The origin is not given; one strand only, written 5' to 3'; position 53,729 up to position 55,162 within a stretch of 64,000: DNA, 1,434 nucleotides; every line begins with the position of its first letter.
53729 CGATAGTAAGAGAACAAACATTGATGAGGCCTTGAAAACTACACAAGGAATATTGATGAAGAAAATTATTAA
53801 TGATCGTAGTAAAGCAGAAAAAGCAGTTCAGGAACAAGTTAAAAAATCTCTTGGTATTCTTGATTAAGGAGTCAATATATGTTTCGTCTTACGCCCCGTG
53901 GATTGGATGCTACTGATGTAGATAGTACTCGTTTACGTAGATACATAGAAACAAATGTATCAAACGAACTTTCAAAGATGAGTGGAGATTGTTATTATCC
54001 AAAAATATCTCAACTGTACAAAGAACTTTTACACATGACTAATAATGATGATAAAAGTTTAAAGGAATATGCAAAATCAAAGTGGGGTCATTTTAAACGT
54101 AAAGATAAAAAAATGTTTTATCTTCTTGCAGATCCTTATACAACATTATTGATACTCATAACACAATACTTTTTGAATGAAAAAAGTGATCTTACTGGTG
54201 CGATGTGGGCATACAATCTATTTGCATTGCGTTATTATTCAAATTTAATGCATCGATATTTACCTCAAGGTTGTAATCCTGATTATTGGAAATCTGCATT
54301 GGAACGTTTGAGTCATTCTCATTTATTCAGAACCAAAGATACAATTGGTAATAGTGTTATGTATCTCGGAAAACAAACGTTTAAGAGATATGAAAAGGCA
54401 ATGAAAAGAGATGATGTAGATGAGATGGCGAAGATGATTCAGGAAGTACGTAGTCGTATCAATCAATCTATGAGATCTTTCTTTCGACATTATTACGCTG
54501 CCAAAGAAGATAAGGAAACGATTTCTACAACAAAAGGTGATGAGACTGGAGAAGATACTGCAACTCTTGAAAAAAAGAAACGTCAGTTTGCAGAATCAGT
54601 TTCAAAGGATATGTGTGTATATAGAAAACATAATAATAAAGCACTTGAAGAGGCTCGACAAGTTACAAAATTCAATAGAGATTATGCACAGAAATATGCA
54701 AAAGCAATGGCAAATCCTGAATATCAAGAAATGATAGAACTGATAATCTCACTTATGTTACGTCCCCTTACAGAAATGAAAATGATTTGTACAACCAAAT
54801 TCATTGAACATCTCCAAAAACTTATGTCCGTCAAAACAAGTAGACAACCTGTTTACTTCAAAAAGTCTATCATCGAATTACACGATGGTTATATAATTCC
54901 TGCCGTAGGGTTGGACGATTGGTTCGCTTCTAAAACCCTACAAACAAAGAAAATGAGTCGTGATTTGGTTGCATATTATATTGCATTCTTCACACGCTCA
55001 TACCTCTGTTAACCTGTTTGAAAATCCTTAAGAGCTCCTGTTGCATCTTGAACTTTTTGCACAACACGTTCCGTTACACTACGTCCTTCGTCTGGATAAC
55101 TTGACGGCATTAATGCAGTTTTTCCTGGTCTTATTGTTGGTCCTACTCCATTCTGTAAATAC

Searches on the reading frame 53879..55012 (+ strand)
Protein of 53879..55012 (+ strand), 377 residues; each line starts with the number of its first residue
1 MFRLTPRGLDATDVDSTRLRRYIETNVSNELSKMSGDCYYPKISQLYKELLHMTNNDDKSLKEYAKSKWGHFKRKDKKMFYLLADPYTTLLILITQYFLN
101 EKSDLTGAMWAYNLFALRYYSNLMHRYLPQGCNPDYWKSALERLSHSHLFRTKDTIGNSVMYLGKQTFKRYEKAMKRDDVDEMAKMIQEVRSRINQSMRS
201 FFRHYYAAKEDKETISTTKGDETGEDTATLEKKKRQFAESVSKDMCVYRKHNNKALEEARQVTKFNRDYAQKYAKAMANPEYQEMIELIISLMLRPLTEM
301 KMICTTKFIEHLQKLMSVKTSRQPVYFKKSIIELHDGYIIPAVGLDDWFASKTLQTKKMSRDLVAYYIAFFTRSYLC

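Call 9: search_protein_families(library=phrogs, proteins=[window:53879-55012:+], max_evalue=0.01)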
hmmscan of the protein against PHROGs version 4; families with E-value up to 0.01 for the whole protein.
window:53879-55012:+ (377 aa): 1 family
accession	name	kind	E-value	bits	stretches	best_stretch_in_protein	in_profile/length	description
phrog_2921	-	unknown function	7.3e-10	39.5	1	95-241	119-269/413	-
